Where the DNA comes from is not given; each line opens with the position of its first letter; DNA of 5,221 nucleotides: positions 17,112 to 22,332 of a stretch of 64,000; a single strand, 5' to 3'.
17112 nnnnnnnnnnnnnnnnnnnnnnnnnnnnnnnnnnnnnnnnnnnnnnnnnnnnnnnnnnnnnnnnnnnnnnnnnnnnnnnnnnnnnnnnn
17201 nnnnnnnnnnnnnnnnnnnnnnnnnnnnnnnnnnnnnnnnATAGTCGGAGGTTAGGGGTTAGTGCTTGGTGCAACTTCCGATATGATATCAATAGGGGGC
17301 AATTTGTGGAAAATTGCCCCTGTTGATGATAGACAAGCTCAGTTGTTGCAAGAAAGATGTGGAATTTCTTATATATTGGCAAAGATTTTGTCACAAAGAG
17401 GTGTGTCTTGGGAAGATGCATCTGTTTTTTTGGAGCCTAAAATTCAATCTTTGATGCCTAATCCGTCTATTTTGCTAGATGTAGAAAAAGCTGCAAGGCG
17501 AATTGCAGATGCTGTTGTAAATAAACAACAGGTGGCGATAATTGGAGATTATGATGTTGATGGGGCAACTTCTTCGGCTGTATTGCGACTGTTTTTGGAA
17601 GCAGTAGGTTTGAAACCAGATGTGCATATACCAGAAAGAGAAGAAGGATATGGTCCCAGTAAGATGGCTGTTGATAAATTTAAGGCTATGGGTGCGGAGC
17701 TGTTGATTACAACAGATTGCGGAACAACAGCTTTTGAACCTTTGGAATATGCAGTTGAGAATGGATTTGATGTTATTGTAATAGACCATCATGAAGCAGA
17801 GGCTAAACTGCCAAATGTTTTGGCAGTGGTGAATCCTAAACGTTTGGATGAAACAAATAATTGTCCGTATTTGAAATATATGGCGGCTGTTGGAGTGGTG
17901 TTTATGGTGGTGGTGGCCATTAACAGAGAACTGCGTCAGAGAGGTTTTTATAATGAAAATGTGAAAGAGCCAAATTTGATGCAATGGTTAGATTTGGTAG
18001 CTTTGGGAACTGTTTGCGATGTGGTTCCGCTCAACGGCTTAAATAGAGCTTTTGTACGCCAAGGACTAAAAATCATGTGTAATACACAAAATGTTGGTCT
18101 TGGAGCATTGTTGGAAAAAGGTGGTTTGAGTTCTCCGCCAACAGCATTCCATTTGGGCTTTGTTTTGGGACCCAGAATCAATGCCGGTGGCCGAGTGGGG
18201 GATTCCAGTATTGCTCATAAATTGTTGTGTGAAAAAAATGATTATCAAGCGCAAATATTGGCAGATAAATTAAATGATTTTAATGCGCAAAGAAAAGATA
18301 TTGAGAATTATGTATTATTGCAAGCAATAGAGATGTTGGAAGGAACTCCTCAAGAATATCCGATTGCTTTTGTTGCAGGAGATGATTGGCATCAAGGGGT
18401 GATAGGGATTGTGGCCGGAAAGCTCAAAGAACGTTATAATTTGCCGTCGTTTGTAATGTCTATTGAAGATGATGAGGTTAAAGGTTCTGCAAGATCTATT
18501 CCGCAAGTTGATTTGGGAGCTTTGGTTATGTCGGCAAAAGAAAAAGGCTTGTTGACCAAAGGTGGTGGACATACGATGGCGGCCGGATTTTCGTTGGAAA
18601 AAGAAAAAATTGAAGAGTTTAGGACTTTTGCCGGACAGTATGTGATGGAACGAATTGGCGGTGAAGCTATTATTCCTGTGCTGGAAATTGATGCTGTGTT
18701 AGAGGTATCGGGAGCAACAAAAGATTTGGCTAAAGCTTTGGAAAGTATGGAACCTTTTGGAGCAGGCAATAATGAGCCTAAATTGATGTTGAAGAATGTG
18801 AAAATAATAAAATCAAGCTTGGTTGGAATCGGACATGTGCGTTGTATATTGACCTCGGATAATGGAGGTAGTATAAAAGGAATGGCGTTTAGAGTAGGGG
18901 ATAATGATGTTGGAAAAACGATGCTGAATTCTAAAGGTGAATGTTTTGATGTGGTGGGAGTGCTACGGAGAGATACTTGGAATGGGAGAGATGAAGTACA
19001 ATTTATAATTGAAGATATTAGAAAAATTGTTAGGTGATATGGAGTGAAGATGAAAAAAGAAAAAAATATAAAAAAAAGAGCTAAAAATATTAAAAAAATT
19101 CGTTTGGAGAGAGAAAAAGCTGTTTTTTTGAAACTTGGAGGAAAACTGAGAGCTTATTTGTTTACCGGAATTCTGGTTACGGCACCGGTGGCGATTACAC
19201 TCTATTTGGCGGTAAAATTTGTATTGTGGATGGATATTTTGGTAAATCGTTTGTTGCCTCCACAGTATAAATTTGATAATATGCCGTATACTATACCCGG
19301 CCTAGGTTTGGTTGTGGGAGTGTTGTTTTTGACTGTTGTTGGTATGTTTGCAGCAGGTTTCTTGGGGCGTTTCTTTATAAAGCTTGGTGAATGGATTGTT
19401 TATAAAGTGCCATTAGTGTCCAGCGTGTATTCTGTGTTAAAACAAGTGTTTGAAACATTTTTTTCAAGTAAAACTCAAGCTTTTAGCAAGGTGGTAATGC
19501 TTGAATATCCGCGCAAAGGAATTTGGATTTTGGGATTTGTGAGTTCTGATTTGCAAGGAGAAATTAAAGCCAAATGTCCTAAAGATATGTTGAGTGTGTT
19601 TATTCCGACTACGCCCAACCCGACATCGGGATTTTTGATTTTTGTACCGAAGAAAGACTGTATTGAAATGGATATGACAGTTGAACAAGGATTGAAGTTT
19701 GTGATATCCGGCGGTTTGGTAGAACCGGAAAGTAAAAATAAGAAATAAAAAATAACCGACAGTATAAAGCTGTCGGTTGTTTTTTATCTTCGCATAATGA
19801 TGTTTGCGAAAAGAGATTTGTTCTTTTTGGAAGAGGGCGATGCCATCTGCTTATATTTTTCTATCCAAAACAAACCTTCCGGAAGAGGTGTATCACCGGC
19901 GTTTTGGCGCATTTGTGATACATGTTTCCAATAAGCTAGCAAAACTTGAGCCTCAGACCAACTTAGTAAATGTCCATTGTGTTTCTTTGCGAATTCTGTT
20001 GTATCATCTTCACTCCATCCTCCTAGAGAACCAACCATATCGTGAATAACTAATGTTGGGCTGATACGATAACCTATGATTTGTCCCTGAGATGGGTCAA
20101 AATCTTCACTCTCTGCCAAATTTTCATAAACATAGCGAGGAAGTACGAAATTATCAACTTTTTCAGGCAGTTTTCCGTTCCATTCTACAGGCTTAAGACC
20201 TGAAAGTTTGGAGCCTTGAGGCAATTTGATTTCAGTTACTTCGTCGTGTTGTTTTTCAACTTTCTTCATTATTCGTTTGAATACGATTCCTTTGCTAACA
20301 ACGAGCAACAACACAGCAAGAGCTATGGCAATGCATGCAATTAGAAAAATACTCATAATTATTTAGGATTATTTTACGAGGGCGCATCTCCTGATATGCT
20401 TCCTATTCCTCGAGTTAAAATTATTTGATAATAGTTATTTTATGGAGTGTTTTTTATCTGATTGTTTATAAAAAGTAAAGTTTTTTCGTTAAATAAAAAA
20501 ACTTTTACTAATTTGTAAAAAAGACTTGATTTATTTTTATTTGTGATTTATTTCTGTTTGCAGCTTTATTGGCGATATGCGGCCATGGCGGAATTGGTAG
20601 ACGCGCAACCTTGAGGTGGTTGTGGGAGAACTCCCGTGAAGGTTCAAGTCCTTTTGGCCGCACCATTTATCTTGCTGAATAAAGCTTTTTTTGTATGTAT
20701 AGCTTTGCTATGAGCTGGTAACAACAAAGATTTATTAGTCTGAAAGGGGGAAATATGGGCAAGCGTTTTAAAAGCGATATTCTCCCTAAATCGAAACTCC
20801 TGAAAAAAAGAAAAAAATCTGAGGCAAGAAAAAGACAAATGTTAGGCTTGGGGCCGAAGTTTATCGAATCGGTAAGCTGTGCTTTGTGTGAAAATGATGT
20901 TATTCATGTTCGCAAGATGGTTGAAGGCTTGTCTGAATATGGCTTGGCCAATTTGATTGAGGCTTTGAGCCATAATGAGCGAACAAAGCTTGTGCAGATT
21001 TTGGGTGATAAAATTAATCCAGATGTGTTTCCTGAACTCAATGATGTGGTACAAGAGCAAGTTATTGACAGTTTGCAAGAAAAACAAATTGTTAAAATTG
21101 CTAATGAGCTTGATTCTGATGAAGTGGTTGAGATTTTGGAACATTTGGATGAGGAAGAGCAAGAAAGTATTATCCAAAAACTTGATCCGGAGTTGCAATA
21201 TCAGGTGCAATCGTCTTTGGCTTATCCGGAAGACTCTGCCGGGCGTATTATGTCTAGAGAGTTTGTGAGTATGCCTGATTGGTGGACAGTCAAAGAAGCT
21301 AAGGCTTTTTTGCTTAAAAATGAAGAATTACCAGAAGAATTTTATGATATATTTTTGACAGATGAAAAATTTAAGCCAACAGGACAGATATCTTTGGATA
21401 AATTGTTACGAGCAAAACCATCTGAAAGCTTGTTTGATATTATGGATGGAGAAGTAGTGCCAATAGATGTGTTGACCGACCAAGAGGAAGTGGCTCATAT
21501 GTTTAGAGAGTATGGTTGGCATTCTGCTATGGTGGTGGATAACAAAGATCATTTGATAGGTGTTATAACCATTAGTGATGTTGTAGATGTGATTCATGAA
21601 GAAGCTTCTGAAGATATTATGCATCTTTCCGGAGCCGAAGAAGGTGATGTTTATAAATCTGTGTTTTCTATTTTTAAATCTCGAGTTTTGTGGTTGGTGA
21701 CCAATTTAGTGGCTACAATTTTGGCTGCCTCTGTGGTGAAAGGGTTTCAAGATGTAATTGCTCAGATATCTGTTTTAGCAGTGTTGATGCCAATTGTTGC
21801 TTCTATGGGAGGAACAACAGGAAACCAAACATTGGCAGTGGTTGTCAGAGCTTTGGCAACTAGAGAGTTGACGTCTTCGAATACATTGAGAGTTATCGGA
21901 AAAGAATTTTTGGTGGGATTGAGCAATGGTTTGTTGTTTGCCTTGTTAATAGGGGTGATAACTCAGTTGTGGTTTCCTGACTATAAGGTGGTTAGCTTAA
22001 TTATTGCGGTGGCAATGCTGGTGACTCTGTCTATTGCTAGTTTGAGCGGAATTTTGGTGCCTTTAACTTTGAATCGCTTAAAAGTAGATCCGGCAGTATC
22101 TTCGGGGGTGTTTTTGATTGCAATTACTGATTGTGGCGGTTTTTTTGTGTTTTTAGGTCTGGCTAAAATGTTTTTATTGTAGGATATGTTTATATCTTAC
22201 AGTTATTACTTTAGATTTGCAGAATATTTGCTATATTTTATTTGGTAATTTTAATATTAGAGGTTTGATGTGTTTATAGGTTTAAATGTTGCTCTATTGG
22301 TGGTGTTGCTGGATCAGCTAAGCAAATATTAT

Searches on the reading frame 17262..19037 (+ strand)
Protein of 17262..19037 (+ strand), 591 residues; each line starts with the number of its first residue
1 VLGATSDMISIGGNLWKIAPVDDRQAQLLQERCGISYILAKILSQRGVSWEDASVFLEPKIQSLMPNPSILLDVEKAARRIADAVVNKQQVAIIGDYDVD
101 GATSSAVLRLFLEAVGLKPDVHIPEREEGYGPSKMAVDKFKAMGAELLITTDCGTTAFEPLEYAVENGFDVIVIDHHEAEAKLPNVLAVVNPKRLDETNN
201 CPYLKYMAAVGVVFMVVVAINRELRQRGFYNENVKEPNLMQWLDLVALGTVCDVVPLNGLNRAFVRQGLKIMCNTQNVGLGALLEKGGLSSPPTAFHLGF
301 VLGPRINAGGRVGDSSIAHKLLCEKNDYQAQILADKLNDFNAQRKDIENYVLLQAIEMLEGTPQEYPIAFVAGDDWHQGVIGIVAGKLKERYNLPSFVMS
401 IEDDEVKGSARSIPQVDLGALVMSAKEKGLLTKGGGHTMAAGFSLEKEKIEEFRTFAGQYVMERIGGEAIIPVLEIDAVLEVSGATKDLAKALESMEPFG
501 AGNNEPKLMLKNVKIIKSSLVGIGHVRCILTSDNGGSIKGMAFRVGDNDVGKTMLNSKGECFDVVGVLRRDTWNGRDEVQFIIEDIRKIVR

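Call 15: search_protein_families(library=pfam, proteins=[window:17262-19037:+], max_evalue=0.001)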
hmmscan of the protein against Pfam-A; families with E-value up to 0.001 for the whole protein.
window:17262-19037:+ (591 aa): 3 families
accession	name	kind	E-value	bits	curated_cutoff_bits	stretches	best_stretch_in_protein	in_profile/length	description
PF17768.7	RecJ_OB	-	2.2e-22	79.6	27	1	476-585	1-107/107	RecJ OB domain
PF01368.27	DHH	-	3.2e-21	76.3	28.1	1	90-250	1-125/125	DHH family, N-terminal domain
PF02272.25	DHHA1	-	5.1e-19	69.1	25.9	1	370-462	8-101/102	DHHA1 domain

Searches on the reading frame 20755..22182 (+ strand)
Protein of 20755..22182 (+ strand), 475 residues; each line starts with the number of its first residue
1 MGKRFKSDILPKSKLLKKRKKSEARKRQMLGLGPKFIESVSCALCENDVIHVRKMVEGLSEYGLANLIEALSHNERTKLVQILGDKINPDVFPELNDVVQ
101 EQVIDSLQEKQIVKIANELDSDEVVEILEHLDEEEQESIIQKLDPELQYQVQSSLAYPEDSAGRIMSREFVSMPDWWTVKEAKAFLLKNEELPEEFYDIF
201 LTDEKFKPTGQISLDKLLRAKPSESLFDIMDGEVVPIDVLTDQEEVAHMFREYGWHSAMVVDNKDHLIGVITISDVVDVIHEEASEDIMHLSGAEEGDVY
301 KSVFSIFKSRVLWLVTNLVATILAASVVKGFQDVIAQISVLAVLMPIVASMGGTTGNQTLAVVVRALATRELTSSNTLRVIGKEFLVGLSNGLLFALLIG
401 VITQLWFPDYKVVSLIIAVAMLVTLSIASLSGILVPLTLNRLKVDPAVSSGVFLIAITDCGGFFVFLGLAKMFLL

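Call 15: search_protein_families(library=pfam, proteins=[window:20755-22182:+], max_evalue=0.001)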
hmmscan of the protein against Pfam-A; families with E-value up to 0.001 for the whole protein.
window:20755-22182:+ (475 aa): 3 families
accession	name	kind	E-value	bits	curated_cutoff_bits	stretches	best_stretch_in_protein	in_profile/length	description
PF01769.21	MgtE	-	1.3e-30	106.7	27.6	1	345-469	1-125/125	Divalent cation transporter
PF03448.22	MgtE_N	-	1.3e-21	77.4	25.9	1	62-160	4-102/102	MgtE intracellular N domain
PF00571.33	CBS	-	3.6e-12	46.9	24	1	228-281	3-56/57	CBS domain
